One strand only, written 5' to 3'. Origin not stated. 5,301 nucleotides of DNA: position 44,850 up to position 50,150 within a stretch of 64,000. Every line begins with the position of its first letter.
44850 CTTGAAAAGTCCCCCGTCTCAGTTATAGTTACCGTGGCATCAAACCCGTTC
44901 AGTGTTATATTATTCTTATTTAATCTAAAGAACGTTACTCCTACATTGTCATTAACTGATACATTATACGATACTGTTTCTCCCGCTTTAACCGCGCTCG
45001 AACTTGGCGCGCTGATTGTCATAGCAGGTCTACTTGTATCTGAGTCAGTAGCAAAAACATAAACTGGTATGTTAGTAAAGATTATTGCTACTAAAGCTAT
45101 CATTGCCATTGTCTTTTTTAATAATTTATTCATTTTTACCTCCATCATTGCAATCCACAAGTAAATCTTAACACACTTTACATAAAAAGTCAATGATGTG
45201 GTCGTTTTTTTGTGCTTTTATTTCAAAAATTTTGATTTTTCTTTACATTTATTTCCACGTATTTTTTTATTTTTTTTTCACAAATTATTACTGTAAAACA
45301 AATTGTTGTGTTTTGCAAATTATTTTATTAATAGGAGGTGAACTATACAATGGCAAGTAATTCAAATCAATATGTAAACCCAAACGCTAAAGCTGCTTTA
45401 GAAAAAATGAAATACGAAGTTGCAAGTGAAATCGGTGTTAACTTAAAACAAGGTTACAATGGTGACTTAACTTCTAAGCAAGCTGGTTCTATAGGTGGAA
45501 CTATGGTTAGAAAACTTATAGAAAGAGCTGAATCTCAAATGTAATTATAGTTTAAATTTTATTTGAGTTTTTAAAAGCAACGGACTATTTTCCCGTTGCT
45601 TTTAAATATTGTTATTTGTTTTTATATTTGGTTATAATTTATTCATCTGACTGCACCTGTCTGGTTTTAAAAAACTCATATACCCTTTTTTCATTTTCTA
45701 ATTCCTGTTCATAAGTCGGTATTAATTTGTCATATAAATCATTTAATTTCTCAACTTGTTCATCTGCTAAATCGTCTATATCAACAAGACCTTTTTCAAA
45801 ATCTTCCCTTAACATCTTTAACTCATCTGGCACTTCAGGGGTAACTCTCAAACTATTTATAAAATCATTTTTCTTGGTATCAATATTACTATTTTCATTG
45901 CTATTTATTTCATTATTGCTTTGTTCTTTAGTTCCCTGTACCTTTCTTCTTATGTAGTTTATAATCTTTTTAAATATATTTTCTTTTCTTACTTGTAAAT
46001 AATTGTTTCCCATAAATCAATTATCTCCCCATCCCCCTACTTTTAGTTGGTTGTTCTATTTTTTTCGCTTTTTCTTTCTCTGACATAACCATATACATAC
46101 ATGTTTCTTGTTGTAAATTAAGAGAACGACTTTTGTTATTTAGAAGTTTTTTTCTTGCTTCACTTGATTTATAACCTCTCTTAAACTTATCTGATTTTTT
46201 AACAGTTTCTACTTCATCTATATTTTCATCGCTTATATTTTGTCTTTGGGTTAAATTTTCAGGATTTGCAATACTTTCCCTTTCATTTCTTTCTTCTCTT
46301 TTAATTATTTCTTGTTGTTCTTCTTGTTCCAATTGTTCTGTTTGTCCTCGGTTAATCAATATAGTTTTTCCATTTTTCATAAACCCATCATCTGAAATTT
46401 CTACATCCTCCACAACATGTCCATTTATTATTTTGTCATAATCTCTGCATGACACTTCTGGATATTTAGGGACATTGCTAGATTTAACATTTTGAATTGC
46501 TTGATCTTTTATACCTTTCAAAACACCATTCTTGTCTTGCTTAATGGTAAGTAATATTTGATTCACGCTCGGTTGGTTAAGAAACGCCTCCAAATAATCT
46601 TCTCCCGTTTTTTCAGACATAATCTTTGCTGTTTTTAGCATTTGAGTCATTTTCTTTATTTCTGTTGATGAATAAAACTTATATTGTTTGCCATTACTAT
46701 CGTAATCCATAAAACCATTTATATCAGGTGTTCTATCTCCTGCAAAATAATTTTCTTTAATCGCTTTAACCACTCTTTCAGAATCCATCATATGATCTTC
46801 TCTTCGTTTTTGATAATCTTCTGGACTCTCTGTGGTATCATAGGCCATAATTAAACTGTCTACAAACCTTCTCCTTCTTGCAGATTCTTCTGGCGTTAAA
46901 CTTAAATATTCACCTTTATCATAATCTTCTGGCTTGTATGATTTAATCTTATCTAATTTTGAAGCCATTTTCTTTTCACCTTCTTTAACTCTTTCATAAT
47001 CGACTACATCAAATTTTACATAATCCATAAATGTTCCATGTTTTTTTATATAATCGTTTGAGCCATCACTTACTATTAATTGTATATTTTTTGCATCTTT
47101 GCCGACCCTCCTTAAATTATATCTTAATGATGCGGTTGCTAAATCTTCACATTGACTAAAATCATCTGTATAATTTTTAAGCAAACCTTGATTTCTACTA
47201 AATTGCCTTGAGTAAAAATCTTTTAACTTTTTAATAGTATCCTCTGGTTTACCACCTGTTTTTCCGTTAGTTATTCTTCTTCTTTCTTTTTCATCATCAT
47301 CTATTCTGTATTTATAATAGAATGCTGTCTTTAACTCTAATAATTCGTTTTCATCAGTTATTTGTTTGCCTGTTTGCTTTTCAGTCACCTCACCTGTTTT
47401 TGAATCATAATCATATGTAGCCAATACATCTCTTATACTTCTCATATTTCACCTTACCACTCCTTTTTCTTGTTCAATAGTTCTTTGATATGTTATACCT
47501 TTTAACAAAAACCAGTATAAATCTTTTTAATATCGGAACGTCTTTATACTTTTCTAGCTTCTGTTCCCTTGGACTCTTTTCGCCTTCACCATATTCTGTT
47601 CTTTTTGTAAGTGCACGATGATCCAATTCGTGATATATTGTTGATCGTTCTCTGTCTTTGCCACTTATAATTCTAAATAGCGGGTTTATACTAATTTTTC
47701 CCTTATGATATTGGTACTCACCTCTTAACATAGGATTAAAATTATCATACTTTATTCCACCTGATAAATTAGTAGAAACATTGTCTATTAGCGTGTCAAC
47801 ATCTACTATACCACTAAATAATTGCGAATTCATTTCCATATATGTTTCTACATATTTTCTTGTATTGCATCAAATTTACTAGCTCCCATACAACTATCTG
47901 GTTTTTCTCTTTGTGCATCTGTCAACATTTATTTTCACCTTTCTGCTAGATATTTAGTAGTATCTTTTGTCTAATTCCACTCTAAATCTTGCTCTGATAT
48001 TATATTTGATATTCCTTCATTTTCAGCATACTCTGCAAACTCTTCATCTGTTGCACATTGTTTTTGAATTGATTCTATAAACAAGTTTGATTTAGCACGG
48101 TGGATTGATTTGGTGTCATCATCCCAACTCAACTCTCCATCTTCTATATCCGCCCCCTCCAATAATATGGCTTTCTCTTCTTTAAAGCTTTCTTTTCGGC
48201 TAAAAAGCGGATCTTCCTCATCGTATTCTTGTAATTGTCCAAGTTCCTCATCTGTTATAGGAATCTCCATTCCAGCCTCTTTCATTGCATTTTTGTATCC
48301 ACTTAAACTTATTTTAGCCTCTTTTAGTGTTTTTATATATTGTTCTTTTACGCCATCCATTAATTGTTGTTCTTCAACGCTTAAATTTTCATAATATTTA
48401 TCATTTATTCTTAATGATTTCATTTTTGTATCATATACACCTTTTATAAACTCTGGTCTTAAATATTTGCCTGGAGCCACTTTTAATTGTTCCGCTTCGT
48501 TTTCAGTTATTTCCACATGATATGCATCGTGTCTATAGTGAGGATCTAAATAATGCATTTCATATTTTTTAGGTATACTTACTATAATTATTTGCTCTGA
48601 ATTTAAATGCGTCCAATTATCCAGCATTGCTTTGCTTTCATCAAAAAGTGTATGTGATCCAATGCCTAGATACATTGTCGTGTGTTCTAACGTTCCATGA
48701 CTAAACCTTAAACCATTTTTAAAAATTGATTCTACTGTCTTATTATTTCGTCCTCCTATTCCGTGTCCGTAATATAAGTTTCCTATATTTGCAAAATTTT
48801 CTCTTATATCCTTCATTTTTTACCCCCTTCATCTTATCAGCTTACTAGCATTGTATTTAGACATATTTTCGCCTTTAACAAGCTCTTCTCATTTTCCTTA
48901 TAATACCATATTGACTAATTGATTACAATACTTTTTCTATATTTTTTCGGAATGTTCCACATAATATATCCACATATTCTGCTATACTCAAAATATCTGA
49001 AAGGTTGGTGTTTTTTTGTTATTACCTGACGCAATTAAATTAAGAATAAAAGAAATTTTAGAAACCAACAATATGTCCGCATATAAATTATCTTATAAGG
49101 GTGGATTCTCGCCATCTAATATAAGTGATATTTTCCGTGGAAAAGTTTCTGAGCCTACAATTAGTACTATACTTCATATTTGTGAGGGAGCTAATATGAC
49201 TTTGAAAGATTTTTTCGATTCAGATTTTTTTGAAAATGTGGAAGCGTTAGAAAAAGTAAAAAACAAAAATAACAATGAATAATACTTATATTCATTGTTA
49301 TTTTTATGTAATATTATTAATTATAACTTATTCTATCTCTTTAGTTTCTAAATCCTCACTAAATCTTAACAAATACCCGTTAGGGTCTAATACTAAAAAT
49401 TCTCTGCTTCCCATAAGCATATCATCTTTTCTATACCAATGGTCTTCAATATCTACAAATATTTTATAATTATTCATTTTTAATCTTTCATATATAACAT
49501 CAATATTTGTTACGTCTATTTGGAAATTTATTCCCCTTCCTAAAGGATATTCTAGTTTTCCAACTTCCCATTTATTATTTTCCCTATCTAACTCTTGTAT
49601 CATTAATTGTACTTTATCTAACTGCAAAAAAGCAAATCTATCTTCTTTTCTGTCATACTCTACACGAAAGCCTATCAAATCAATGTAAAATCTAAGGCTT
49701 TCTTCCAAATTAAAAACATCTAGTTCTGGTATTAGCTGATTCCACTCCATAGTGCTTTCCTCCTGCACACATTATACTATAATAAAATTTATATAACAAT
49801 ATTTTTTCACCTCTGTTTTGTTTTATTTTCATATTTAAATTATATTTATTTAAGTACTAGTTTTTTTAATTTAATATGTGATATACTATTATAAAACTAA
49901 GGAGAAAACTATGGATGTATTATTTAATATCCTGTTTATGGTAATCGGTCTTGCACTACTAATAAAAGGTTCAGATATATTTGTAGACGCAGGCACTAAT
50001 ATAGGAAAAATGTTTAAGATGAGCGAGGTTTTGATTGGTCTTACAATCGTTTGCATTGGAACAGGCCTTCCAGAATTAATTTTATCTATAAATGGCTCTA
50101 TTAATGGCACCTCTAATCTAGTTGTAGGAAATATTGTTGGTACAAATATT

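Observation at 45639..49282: Uncharacterised five-ORF operon (ART-like, micro-ORF, LF-like HExxH, 474-aa and 124-aa unknowns) divergent from an XRE regulator: candidate novel toxin/defence-type system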

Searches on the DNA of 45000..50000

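Call 91: search_rna_families(source=window, start=45000, end=50000, threshold=evalue, max_evalue=0.1)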
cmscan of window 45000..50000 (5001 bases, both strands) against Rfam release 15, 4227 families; matches with E-value up to 0.1: 0.
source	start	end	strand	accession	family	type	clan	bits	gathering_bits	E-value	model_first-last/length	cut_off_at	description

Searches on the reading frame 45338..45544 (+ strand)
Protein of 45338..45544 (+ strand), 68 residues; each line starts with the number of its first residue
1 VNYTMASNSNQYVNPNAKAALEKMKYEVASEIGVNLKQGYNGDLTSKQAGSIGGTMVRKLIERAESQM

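Call 3: search_protein_families(library=pfam, proteins=[window:45338-45544:+], max_evalue=1)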
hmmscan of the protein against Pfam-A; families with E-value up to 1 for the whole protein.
window:45338-45544:+ (68 aa): 2 families
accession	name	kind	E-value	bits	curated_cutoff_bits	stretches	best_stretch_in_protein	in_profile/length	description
PF00269.25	SASP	-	4.5e-28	97.4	22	1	10-68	1-59/59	Small, acid-soluble spore proteins, alpha/beta type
PF19148.5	DUF5830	-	0.17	12.3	26.8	1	6-63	57-113/114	Family of unknown function (DUF5830)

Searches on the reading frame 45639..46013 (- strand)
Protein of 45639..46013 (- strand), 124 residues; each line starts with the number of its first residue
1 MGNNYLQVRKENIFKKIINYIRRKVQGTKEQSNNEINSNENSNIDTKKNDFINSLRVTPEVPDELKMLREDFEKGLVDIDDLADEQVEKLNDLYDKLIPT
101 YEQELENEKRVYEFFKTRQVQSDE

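Call 3: search_protein_families(library=pfam, proteins=[window:45639-46013:-], max_evalue=1)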
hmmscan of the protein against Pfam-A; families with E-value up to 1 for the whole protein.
window:45639-46013:- (124 aa): 3 families
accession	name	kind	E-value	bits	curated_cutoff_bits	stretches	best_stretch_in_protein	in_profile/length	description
PF16188.10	Peptidase_M24_C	-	0.096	13.1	28.9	1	72-116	13-57/63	C-terminal region of peptidase_M24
PF18664.7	CdiA_C_tRNase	-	0.29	11.9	26.5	0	80-108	48-76/116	CdiA C-terminal tRNase domain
PF00558.24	Vpu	-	0.72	10.1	24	1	4-45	29-66/81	Vpu protein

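Call 4: search_protein_families(library=ncbifam, proteins=[window:45639-46013:-], max_evalue=1)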
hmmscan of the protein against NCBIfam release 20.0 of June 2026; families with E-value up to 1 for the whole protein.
window:45639-46013:- (124 aa): 3 families
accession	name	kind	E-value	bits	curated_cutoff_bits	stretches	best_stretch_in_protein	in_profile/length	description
TIGR00464.1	gltX_bact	equivalog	0.0037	16.2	289.95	1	35-118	295-374/470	glutamate--tRNA ligase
TIGR00716.1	rnhC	equivalog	0.045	13.1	161.2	1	22-109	64-151/284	ribonuclease HIII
NF050014.1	HpsJ_like_B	equivalog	0.42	10.3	260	0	31-111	145-223/254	hormogonium polysaccharide biosynthesis protein HpsJ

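Call 5: search_protein_families(library=padloc, proteins=[window:45639-46013:-], max_evalue=1)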
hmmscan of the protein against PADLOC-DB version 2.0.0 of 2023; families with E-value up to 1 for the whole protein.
window:45639-46013:- (124 aa): 1 family
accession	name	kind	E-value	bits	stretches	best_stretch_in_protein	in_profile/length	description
PDLC04181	HEC-01A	-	0.012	12.3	1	4-48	243-286/434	-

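Call 6: search_protein_families(library=phrogs, proteins=[window:45639-46013:-], max_evalue=1)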
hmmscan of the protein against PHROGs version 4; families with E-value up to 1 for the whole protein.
window:45639-46013:- (124 aa): 5 families
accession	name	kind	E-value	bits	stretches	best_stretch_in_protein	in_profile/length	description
phrog_3209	-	unknown function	0.0049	16.7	1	10-108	246-350/509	-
phrog_23464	-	unknown function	0.056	13.1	1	24-96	69-137/539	-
phrog_30723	-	unknown function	0.076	14.4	1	46-87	16-54/95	-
phrog_2371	-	unknown function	0.13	13.2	1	23-95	15-91/161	-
phrog_18137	-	unknown function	0.28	12.9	1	66-120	9-62/80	-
